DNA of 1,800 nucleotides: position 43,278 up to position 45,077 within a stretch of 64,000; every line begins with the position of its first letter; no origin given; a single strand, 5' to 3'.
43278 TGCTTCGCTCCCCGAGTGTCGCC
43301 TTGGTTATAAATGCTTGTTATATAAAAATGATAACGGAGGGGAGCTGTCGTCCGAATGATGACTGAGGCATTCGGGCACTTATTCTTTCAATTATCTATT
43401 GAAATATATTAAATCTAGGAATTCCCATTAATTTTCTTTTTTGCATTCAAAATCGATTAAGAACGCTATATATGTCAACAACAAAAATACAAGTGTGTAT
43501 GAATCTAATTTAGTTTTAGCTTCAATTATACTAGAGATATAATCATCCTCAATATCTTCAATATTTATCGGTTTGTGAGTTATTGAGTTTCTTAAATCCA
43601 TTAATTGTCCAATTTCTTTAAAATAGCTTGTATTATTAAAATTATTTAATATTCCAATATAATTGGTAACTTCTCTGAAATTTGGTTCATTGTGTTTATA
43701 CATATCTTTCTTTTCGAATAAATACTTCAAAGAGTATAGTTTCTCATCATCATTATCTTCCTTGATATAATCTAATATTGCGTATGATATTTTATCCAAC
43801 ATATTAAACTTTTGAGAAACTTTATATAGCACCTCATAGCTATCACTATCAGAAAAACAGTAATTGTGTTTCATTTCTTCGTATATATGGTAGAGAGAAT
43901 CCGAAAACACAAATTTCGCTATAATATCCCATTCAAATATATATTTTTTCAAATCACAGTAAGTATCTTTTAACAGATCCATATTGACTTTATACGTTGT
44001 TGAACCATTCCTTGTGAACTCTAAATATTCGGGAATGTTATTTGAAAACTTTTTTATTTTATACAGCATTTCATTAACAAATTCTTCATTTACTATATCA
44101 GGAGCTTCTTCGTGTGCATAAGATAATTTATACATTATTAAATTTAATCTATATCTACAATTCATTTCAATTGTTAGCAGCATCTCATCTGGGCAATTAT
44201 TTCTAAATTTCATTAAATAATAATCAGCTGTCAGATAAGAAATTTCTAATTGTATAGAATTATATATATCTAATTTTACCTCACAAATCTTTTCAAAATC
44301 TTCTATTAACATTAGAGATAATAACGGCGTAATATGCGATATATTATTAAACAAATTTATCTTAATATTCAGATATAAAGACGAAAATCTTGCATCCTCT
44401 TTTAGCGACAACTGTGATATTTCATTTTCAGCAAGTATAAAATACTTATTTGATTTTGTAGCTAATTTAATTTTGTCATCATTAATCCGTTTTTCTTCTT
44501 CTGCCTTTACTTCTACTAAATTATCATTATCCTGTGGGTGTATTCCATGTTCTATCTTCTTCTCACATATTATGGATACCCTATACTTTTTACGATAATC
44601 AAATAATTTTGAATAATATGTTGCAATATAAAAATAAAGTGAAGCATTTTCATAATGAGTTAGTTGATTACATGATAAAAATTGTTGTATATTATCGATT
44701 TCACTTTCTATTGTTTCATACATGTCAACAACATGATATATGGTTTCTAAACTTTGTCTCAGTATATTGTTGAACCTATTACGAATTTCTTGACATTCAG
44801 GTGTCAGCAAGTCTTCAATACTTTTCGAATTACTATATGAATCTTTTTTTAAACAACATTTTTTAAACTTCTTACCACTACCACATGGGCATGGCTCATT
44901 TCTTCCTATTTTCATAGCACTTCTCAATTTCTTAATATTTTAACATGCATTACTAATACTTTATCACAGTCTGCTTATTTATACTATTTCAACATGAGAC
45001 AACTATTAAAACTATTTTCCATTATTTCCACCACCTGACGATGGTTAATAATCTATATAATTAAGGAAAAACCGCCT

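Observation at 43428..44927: Solitary AT-rich gene encoding SEC-C zinc motif + large helical region + C-terminal RNxxxH (HEPN-like) motif: candidate single-gene abortive-infection/toxin module beside pyrE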

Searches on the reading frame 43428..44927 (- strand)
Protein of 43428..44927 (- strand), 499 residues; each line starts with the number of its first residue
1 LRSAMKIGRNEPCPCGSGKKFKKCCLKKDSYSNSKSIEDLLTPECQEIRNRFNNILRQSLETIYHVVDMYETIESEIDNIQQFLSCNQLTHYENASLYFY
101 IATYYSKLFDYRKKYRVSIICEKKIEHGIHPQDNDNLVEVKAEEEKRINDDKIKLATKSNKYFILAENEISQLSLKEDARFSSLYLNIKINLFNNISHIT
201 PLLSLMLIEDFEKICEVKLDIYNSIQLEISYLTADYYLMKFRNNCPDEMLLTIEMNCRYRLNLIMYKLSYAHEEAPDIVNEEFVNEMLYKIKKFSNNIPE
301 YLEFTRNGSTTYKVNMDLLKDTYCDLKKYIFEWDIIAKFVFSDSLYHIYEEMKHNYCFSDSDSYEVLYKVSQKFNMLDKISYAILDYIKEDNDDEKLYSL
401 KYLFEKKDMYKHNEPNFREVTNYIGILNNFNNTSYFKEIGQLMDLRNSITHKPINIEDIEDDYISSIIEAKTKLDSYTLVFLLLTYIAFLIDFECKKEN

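Call 3: search_protein_families(library=pfam, proteins=[window:43428-44927:-], max_evalue=1)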
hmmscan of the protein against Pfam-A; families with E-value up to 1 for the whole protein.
window:43428-44927:- (499 aa): 1 family
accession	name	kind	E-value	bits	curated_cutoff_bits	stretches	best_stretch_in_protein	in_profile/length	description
PF02810.21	SEC-C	-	9e-10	38.7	20.4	1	9-26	1-18/19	SEC-C motif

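Call 4: search_protein_families(library=padloc, proteins=[window:43428-44927:-], max_evalue=10)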
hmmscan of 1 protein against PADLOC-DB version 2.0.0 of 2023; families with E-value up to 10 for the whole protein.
window:43428-44927:- (499 aa): 3 families
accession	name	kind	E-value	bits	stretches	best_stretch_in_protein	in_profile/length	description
PDLC04917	PDC-S12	-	1.3e-07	29.7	1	2-27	193-218/218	-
PDLC00872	E2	-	5.6e-06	24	1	5-52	166-212/216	E2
PDLC00861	E2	-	0.053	11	1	10-27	179-196/232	E2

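Call 5: search_protein_families(library=ncbifam, proteins=[window:43428-44927:-], max_evalue=10)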
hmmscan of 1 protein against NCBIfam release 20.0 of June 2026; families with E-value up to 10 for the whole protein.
window:43428-44927:- (499 aa): 9 families
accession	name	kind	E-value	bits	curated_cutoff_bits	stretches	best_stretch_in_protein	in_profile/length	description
NF004088.0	PRK05590.1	equivalog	2.9e-08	34.2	140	1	3-27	141-165/166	hypothetical protein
NF002592.0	PRK02250.1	equivalog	7.8e-08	32.6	158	1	3-25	144-166/167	hypothetical protein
NF007704.0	PRK10396.1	equivalog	1e-07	32.1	149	1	3-27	197-221/221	hypothetical protein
NF002449.0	PRK01617.1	equivalog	1.6e-07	31.8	141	1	5-25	132-152/154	hypothetical protein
TIGR04102.1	SWIM_PBPRA1643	hypoth_equivalog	1.5e-06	28.6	68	1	7-25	89-107/108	PBPRA1643 family SWIM/SEC-C metal-binding motif protein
NF001213.0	PRK00183.1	equivalog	1.8e-06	28.1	158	1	4-26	131-153/157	hypothetical protein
NF008970.0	PRK12318.1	equivalog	0.0015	17.8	267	1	7-37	1-31/291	methionyl aminopeptidase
NF003262.0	PRK04233.1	equivalog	0.073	13.2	204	1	9-41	6-38/129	hypothetical protein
NF002486.0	PRK01752.1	equivalog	0.64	9.9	120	1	10-25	138-153/157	YchJ family protein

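Call 6: find_homologous_proteins(query=window:43428-44927:-, max_evalue=0.001)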
Query window:43428-44927:- (499 aa): 224 proteins with E <= 0.001 among 8000 candidates; the best 120 are listed.
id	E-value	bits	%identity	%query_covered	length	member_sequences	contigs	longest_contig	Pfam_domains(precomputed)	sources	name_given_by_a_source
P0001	0.0e+0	1095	100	99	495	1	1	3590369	PF02810.22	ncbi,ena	-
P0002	2.0e-271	919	85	99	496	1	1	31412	PF02810.22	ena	-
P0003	6.7e-7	47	100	3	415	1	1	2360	PF06685.17,PF02810.22,PF13432.13,PF13181.13,PF07719.24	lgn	-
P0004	1.4e-6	46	29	26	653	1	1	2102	PF02810.22,PF13424.13,PF13181.13,PF07719.24,PF13374.13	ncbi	-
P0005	2.4e-6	45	41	16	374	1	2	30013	PF02810.22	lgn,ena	-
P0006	3.6e-6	44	68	8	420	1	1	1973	PF06685.17,PF02810.22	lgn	-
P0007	4.2e-6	44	37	16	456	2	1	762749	PF02810.22,PF09722.16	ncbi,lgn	-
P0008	4.7e-6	44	71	7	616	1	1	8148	PF02810.22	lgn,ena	-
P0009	7.5e-6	43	45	12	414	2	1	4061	PF02810.22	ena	-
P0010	8.1e-6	43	56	11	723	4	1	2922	PF02810.22,PF19935.5,PF25948.1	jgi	jgi:hypothetical protein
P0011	9.7e-6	43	40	17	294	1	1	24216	PF00557.30,PF02810.22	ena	-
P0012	1.3e-5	43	62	8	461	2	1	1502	PF02810.22,PF27146.1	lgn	-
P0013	1.4e-5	42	48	12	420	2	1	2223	PF02810.22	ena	-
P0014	1.4e-5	42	63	8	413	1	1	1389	PF02810.22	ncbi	-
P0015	1.5e-5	42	45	13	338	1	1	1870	PF02810.22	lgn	-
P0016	1.5e-5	42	37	18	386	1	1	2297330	PF02810.22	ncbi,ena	-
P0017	1.7e-5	42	81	5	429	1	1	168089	PF06685.17,PF02810.22,PF13428.13,PF13181.13,PF07719.24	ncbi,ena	-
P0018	2.2e-5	42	80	6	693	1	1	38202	PF02810.22,PF07929.17,PF25948.1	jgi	jgi:pRiA4b ORF-3-like protein/SEC-C motif-containing protein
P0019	2.4e-5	42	93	3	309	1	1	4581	PF02810.22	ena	-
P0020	2.5e-5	42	79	6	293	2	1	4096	PF00557.30,PF02810.22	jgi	-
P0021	2.6e-5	42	52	11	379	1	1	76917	PF02810.22,PF13646.13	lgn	-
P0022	3.2e-5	41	81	5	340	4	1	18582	PF02810.22,PF09722.16,PF25948.1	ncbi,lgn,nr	ncbi:MAG: hypothetical protein EG828_03440 [Deltaproteobacteria bacterium]|nr:hypothetical protein [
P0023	3.3e-5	41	86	6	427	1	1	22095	PF06685.17,PF02810.22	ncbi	-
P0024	3.5e-5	41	31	18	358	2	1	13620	PF02810.22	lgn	-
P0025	3.8e-5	41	73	6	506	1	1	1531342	PF06685.17,PF02810.22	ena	-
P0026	3.8e-5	41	66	8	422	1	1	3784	PF02810.22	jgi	jgi:hypothetical protein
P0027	3.8e-5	41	70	6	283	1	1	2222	PF02810.22,PF25948.1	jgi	jgi:hypothetical protein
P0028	4.0e-5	41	88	5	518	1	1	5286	PF02810.22,PF09722.16,PF25948.1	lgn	-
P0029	4.1e-5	41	93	3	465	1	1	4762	PF02810.22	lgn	-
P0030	4.2e-5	41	79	6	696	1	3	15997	PF02810.22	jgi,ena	jgi:hypothetical protein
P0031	4.7e-5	41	85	5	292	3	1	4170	PF02810.22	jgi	-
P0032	5.2e-5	41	69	8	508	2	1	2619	PF02810.22,PF25948.1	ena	-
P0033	5.3e-5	41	85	5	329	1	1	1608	PF02810.22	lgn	-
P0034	5.8e-5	40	45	13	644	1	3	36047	PF02810.22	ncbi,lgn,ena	-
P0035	6.0e-5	40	52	9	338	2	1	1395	PF02810.22,PF27146.1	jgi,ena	jgi:hypothetical protein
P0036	6.1e-5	40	73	7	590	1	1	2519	PF02810.22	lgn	-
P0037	6.2e-5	40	67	7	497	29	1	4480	PF02810.22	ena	-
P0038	6.3e-5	40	69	7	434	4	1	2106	PF02810.22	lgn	-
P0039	6.4e-5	40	92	5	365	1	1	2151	PF02810.22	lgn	-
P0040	6.4e-5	40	56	9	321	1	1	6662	PF02810.22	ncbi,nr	ncbi:MAG: SEC-C domain-containing protein [Nitrospirae bacterium]|nr:SEC-C domain-containing protein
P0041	7.1e-5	40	91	5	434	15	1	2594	PF02810.22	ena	-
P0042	7.3e-5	40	87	5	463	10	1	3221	PF02810.22,PF13646.13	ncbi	-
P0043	8.6e-5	40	71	6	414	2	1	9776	PF02810.22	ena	-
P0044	8.8e-5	40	92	3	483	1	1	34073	PF02810.22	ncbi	-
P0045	9.0e-5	40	79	6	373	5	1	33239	PF02810.22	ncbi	ncbi:MAG: SEC-C metal-binding domain-containing protein [Pseudomonadota bacterium]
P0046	9.2e-5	40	66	7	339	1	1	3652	PF02810.22,PF09722.16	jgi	jgi:hypothetical protein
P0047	9.9e-5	40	54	8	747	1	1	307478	PF02810.22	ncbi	-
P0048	9.9e-5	40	54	9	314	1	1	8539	PF02810.22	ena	-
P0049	1.0e-4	40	72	6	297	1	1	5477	PF00557.30,PF02810.22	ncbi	-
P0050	1.1e-4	40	45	13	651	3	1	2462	PF14559.13,PF04184.19,PF02810.22,PF13428.13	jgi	jgi:tetratricopeptide (TPR) repeat protein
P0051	1.1e-4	39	85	5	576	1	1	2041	PF02810.22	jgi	jgi:hypothetical protein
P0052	1.1e-4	39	51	9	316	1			PF02810.22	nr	nr:SEC-C metal-binding domain-containing protein [Oceanobacillus chungangensis]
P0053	1.1e-4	39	41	12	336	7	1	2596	PF02810.22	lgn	-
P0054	1.1e-4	39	72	6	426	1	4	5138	PF02810.22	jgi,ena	-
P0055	1.2e-4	39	37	18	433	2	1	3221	PF02810.22,PF13646.13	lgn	-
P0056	1.2e-4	39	69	7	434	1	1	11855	PF14559.13,PF02810.22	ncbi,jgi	ncbi:MAG: SEC-C metal-binding domain-containing protein [Syntrophobacterales bacterium]|jgi:tetratri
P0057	1.2e-4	39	67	7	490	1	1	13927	PF02810.22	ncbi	-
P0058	1.3e-4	39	54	9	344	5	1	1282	PF02810.22,PF09722.16,PF25948.1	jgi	jgi:hypothetical protein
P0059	1.3e-4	39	54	10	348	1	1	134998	PF02810.22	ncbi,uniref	ncbi:YecA family protein [Jeotgalibacillus marinus]|uniref:SEC-C metal-binding domain-containing pro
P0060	1.3e-4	39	65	8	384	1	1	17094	PF02810.22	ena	-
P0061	1.3e-4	39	81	5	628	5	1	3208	PF14559.13,PF02810.22,PF00515.35,PF13424.13,PF13181.13,PF07719.24,PF13374.13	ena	-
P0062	1.4e-4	39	69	7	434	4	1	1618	PF14559.13,PF02810.22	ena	-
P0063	1.4e-4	39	91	5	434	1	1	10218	PF14559.13,PF02810.22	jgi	jgi:tetratricopeptide (TPR) repeat protein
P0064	1.4e-4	39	44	14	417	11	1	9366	PF23988.2,PF02810.22,PF22007.3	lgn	-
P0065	1.4e-4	39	39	14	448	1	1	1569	PF02810.22,PF03130.23,PF13646.13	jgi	jgi:hypothetical protein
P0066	1.5e-4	39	100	3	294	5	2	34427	PF00557.30,PF02810.22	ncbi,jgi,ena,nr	ncbi:MAG: type I methionyl aminopeptidase [Proteobacteria bacterium]|nr:type I methionyl aminopeptid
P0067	1.5e-4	39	73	7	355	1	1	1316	PF02810.22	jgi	jgi:uncharacterized protein YchJ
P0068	1.5e-4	39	67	7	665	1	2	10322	PF02810.22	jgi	jgi:hypothetical protein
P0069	1.6e-4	39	91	5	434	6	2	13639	PF14559.13,PF02810.22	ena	-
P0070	1.6e-4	39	92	3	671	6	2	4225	PF02810.22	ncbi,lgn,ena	ncbi:hypothetical protein ES703_49924 [subsurface metagenome]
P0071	1.7e-4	39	30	24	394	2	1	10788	PF02810.22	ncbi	-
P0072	1.7e-4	39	73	7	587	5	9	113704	PF06685.17,PF02810.22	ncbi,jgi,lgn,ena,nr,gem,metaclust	ncbi:MAG: DUF1186 domain-containing protein [Lentisphaerae bacterium]|jgi:uncharacterized protein|nr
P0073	1.7e-4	39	38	16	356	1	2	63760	PF02810.22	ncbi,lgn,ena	-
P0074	1.7e-4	39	57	9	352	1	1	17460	PF02810.22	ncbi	ncbi:MAG: SEC-C metal-binding domain-containing protein [Bacilli bacterium]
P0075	1.7e-4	39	32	25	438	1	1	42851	PF02810.22,PF13646.13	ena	-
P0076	1.7e-4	39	73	7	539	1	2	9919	PF02810.22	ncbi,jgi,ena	-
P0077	1.7e-4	39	53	10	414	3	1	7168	PF02810.22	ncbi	-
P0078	1.7e-4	39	92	5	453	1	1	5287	PF02810.22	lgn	-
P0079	1.7e-4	39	58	7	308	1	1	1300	PF00557.30,PF02810.22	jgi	jgi:methionyl aminopeptidase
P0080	1.8e-4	39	84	5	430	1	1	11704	PF06685.17,PF02810.22,PF13428.13,PF07719.24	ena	-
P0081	1.8e-4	39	88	5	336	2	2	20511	PF02810.22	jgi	-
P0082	1.9e-4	39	88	5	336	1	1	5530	PF02810.22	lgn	-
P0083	1.9e-4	39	41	12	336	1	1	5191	PF02810.22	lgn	-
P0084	1.9e-4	39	67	7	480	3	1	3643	PF02810.22,PF09722.16,PF25948.1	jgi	jgi:hypothetical protein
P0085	2.0e-4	39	59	7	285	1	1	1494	PF02810.22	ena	-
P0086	2.0e-4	39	67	7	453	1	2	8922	PF02810.22,PF13646.13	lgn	-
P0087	2.0e-4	39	74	6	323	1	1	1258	PF06685.17,PF02810.22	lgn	-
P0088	2.0e-4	39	32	26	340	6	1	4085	PF02810.22,PF27146.1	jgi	jgi:hypothetical protein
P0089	2.0e-4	39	74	5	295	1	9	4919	PF02810.22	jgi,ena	-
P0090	2.0e-4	39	51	11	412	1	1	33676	PF02810.22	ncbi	-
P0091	2.1e-4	39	100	3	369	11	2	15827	PF02810.22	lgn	-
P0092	2.1e-4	39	68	7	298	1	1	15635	PF00557.30,PF02810.22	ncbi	-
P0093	2.1e-4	39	83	5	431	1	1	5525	PF06685.17,PF02810.22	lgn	-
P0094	2.1e-4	39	49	10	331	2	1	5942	PF06685.17,PF02810.22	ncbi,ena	-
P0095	2.2e-4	38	71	6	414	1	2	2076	PF02810.22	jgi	-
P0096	2.3e-4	38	96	5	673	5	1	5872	PF02810.22,PF19935.5,PF25948.1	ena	-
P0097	2.3e-4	38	92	5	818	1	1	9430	PF02810.22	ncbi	-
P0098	2.4e-4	38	38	16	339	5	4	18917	PF02810.22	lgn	-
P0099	2.4e-4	38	87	3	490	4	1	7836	PF02810.22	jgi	jgi:hypothetical protein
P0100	2.4e-4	38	82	6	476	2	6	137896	PF02810.22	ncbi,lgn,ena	-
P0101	2.4e-4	38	82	6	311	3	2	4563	PF02810.22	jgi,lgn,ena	-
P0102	2.5e-4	38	57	8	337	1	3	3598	PF02810.22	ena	-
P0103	2.5e-4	38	50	9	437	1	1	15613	PF02810.22,PF13646.13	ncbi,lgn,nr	ncbi:MAG: SEC-C metal-binding domain-containing protein [Thermodesulfobacteriota bacterium]|nr:SEC-C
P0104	2.5e-4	38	82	3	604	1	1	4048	PF02810.22,PF13646.13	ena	-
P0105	2.6e-4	38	92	5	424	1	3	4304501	PF02810.22,PF18928.6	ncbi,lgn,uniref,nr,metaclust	ncbi:hypothetical protein Geob_0998 [Geotalea daltonii FRC-32]|uniref:SEC-C motif-containing protein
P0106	2.7e-4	38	38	16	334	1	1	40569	PF02810.22,PF27146.1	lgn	-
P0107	2.8e-4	38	91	5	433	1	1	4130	PF02810.22,PF13646.13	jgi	jgi:hypothetical protein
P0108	2.8e-4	38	54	9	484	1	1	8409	PF02810.22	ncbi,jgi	-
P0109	2.8e-4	38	79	6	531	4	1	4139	PF06685.17,PF02810.22,PF13428.13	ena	-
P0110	2.9e-4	38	73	6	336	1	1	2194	PF02810.22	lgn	-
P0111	3.0e-4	38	92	5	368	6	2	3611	PF02810.22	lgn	-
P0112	3.0e-4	38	64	7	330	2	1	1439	PF02810.22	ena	-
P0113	3.0e-4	38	88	5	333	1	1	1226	PF02810.22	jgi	-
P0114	3.1e-4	38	69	6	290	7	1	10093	PF00557.30,PF02810.22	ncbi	-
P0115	3.1e-4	38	88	5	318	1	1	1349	PF06685.17,PF02810.22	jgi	jgi:Protein of unknown function (DUF1186)/SEC-C motif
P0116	3.1e-4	38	59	8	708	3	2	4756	PF02810.22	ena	-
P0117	3.2e-4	38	38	12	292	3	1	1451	PF00557.30,PF02810.22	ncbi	-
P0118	3.2e-4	38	48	12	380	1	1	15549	PF02810.22,PF25948.1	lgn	-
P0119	3.2e-4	38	92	5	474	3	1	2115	PF02810.22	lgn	-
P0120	3.2e-4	38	69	7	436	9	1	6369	PF14559.13,PF02810.22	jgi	jgi:tetratricopeptide (TPR) repeat protein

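Call 7: search_solved_structures(query=window:43428-44927:-, max_evalue=10)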
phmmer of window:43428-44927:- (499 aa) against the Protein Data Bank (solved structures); distinct sequences matched with E-value up to 10: 11.
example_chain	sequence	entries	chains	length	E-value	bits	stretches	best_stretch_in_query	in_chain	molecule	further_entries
9l6b_C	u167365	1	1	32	1.2e-06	31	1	6-25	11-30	UPF0225 protein YchJ -C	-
1ozb_I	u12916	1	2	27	8.7e-06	28.2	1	6-25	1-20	Preprotein translocase secA subunit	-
1sx0_A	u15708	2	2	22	1.4e-05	27.5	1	6-24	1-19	SecA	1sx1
1tm6_A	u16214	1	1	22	0.00017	23.9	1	8-24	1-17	Preprotein translocase secA subunit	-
3iqy_A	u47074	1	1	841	0.0024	20.1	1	2-27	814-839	Protein translocase subunit secA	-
1tf2_A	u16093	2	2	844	0.0024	20.1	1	2-27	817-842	Preprotein translocase secA subunit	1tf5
2i9w_A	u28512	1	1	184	0.039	16.1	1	4-25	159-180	Hypothetical protein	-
1fps_A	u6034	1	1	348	0.24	13.5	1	408-488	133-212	FARNESYL DIPHOSPHATE SYNTHASE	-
1ubx_A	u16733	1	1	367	0.27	13.3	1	408-488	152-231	FARNESYL DIPHOSPHATE SYNTHASE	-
1ubv_A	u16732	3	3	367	0.27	13.3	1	408-488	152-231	FARNESYL DIPHOSPHATE SYNTHASE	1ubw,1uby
9l6b_A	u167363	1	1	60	2.2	10.3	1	10-27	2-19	UPF0225 protein YchJ -A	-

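Call 9: find_encoding_contigs(protein=P0002, flank=10000, max_places=6)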
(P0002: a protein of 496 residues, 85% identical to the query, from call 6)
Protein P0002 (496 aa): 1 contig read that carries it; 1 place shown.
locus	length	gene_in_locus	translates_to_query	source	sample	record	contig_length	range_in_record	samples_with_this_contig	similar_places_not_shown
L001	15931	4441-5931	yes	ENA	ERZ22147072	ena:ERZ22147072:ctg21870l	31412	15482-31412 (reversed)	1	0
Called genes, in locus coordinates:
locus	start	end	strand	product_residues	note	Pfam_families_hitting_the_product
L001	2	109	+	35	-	?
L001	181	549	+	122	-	-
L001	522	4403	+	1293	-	-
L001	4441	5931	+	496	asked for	PF02810:SEC-C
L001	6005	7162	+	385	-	-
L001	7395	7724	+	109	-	-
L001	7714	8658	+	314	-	PF17989:ALP_N, PF21522:MreB-like_C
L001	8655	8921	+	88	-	-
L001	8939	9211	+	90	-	-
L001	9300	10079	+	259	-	PF16976:RcpC (weak)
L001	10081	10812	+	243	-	-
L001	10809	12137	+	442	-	PF00437:T2SSE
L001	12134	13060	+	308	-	-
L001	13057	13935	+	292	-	-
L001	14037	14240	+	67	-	PF19629:DUF6133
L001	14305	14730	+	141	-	PF14208:DUF4320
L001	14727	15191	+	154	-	-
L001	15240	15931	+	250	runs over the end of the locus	-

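Call 10: find_encoding_contigs(protein=P0001, flank=10000, max_places=4)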
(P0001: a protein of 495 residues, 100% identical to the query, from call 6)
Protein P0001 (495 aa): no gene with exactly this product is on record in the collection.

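Call 15: search_protein_families(library=pfam, proteins=[L001:124-549:+, L001:522-4403:+, L001:6005-7162:+, L001:7386-7724:+], max_evalue=0.1)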
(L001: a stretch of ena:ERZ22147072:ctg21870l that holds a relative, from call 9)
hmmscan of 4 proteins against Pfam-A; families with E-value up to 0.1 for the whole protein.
L001:124-549:+ (141 aa): 1 family
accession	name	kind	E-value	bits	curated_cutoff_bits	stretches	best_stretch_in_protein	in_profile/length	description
PF14470.12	bPH_3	-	0.0013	19.6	23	1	2-51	28-77/95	Bacterial PH domain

L001:522-4403:+ (1293 aa): 5 families
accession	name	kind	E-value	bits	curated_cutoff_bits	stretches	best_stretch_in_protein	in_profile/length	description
PF24883.2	NPHP3_N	-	0.00017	22.3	24.8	0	226-256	22-52/164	Nephrocystin 3, N-terminal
PF20720.3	nSTAND3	-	0.00062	19.9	27.2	1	222-312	13-100/155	Novel STAND NTPase 3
PF00308.24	Bac_DnaA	-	0.029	15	23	0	200-247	9-55/162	Bacterial DnaA ATPAse domain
PF13173.12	AAA_14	-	0.044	14.2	27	0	226-374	2-128/129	AAA domain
PF11526.13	Pfc11_Clp1_ID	-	0.064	13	24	0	1027-1041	16-30/43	Pcf11, Clp1-interaction domain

L001:6005-7162:+ (385 aa): 1 family
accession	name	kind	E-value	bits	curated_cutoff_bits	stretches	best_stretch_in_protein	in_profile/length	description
PF09639.16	YjcQ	-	0.0061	17.2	23.3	1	339-370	22-53/95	YjcQ protein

L001:7386-7724:+ (112 aa): 3 families
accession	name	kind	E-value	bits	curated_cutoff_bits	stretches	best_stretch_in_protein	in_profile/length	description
PF16327.10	CcmF_C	-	0.036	13.7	28.7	1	24-89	107-171/323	Cytochrome c-type biogenesis protein CcmF C-terminal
PF11780.13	DUF3318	-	0.049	13.9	25.9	1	48-81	91-124/141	Protein of unknown function (DUF3318)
PF06305.16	LapA_dom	-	0.051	13.9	28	1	37-81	5-48/64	Lipopolysaccharide assembly protein A domain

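Call 16: search_protein_families(library=padloc, proteins=[L001:124-549:+, L001:522-4403:+, L001:6005-7162:+], max_evalue=0.1)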
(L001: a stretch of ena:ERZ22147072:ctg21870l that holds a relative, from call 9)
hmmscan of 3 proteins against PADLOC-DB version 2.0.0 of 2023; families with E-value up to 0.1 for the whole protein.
L001:124-549:+ (141 aa): 5 families
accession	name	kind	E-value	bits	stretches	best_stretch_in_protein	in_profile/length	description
PDLC02164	Avs2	-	1.6e-36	123.7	1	20-115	2-98/1504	-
PDLC02162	Avs2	-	1.9e-27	93.7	1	20-114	1-94/1379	-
PDLC02161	Avs2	-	2e-24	83.5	1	23-116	2-96/1499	-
PDLC02166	Avs2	-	2.8e-21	72.8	1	21-117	4-101/1498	-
PDLC02169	Avs4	-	4.5e-07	25.5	1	21-117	3-97/1570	-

L001:522-4403:+ (1293 aa): 6 families
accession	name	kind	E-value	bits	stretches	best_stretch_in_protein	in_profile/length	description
PDLC02164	Avs2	-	0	1340.2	2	2-908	118-1005/1504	-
PDLC02162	Avs2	-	0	1247.5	1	2-1290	115-1372/1379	-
PDLC02165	Avs2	-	0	1071.5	2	48-906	31-893/1375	-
PDLC02163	Avs2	-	3e-282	937.9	2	45-907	225-1091/1576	-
PDLC02161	Avs2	-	1.9e-190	633.7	2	3-860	118-975/1499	-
PDLC02166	Avs2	-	7.2e-134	445.9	2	4-905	121-985/1498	-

L001:6005-7162:+ (385 aa): 0 families

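Call 17: search_protein_representatives(protein=window:43431-44840:-)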
Query: 470 residues. Proteins with E-value up to 0.001 (for the whole library): 7; up to 1e-10: 7; up to 1e-30: 3. The best 7 are listed.
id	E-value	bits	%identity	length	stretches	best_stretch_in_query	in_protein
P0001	0.0e+00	1024.9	100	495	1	1-470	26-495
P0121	9.4e-74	265.5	38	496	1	7-467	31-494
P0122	4.6e-49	184.1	33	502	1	11-467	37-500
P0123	8.8e-29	117.3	32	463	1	38-440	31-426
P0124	3.7e-21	92.1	28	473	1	18-462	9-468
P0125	1.1e-20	90.6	33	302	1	168-463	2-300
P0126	4.5e-17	78.7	29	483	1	62-460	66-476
